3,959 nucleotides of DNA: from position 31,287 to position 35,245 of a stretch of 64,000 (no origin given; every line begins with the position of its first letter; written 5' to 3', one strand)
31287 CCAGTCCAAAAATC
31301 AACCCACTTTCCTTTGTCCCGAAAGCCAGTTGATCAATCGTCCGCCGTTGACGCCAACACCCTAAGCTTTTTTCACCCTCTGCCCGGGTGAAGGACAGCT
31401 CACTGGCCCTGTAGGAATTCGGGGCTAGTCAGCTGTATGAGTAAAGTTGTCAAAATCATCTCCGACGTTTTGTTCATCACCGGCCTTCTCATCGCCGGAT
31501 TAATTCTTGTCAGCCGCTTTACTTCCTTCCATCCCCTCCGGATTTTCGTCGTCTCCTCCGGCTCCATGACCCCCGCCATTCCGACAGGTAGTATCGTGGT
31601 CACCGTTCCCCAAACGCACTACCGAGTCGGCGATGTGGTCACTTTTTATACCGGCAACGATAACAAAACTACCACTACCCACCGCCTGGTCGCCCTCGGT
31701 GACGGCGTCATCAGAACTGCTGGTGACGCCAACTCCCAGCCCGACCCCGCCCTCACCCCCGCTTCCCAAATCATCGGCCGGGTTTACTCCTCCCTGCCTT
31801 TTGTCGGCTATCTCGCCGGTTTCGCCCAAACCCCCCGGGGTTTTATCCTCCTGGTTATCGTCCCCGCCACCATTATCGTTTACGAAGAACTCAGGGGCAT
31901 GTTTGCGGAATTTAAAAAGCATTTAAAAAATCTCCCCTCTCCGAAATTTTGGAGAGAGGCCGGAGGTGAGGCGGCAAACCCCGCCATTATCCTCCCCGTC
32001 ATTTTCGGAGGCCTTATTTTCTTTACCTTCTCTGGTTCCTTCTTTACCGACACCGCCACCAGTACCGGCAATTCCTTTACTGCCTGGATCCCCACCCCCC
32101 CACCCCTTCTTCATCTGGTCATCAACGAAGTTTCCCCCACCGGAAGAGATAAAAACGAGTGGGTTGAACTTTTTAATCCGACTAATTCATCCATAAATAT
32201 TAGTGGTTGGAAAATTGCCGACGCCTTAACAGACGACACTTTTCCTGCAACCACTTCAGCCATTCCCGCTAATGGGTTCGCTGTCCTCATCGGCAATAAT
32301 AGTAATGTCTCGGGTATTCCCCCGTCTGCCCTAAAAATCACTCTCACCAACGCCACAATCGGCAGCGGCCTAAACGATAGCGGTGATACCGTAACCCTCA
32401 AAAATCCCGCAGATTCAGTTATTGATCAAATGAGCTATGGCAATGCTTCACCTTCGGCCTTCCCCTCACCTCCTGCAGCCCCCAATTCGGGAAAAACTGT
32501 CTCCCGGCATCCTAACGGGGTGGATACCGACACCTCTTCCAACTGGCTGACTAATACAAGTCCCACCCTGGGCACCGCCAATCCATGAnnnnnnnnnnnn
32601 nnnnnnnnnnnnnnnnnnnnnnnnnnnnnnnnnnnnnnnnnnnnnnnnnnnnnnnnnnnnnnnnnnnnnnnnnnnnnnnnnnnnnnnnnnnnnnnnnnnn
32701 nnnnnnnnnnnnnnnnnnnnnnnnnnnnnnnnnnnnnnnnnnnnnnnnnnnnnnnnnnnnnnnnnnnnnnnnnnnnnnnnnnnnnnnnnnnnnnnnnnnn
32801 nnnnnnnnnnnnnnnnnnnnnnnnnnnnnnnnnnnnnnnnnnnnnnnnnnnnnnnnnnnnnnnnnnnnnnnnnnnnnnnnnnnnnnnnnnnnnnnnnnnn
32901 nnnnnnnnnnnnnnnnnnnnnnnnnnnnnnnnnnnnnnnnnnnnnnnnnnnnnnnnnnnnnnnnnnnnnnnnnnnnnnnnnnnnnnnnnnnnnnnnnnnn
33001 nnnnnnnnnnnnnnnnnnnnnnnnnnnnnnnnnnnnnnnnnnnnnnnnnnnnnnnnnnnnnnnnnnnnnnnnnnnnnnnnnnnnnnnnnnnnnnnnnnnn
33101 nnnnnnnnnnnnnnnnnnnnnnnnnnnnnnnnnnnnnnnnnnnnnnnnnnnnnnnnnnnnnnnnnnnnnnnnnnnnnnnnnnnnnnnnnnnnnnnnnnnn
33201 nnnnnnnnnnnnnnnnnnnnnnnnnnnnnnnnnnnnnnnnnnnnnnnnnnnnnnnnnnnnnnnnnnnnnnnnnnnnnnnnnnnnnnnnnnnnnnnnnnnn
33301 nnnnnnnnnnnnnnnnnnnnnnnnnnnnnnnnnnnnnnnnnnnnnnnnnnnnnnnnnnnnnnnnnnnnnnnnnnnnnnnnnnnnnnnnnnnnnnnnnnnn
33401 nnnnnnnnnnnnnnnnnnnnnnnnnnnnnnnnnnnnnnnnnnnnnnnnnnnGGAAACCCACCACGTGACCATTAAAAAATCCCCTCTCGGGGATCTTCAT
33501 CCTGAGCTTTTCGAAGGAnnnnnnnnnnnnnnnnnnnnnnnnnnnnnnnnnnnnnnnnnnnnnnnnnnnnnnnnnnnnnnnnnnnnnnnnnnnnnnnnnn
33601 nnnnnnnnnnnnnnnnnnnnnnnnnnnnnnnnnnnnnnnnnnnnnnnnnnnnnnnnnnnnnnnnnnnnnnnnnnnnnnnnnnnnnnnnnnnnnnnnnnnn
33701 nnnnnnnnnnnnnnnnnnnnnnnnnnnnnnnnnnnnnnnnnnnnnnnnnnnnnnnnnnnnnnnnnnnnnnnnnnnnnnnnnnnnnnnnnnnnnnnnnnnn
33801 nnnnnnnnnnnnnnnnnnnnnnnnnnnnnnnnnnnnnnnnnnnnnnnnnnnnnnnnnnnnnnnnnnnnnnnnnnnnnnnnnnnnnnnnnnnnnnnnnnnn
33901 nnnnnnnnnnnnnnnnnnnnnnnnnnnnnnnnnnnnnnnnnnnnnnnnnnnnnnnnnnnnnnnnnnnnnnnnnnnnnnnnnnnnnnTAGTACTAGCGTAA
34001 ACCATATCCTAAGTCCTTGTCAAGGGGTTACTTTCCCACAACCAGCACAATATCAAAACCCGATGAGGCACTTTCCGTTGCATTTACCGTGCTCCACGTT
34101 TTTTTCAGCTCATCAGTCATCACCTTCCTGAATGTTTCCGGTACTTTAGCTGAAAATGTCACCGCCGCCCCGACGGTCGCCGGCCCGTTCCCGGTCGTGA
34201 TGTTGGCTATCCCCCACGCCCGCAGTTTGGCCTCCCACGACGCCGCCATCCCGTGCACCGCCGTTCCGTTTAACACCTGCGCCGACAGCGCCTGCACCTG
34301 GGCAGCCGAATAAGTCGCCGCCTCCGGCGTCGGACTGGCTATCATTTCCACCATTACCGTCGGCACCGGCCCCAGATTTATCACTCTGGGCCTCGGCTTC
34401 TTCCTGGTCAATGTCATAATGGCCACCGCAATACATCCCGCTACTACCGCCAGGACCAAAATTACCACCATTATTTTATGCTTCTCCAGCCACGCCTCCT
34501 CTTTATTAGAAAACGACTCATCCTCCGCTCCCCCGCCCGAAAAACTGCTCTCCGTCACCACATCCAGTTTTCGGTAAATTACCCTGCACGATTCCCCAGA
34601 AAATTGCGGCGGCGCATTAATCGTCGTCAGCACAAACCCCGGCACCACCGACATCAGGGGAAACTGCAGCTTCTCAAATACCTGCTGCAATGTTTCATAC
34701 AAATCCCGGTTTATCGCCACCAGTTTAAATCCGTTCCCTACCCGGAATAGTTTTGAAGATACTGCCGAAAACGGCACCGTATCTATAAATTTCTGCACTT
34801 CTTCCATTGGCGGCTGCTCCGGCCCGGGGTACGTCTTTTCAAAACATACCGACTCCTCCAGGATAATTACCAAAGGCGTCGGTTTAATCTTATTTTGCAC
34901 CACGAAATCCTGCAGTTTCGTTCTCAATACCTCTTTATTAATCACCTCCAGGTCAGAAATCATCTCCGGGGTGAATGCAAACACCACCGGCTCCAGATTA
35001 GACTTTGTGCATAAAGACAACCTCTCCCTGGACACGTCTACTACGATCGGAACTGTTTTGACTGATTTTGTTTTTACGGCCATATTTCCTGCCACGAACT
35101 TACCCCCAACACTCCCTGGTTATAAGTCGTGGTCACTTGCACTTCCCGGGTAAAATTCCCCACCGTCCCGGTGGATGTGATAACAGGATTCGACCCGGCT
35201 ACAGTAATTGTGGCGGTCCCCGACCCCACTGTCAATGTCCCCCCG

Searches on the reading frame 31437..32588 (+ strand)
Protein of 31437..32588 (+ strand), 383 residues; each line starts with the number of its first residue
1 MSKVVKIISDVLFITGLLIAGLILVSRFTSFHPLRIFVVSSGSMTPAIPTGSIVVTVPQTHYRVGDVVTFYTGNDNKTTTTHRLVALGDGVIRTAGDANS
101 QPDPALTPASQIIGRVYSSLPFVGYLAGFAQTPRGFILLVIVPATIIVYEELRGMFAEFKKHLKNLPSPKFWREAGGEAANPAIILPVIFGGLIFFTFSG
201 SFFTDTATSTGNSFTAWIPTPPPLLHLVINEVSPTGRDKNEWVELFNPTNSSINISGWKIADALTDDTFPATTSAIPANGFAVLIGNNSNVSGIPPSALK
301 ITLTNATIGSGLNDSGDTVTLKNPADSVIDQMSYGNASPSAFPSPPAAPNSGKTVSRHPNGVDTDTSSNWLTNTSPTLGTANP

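Call 86: search_protein_families(library=pfam, proteins=[window:31437-32588:+], max_evalue=0.0001)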
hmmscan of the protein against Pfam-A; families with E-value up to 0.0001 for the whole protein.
window:31437-32588:+ (383 aa): 1 family
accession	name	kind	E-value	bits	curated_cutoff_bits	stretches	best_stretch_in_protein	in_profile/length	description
PF00932.25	LTD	-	1e-18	68.1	34.3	1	226-335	7-108/109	Lamin Tail Domain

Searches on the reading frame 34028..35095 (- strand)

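Call 86: search_protein_families(library=pfam, proteins=[window:34028-35095:-], max_evalue=0.0001)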
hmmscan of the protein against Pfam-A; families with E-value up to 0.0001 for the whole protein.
window:34028-35095:- (355 aa): 1 family
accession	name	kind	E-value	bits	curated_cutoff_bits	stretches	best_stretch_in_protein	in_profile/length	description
PF13399.11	LytR_C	-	8.1e-05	23.9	22.2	0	273-355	5-84/86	LytR cell envelope-related transcriptional attenuator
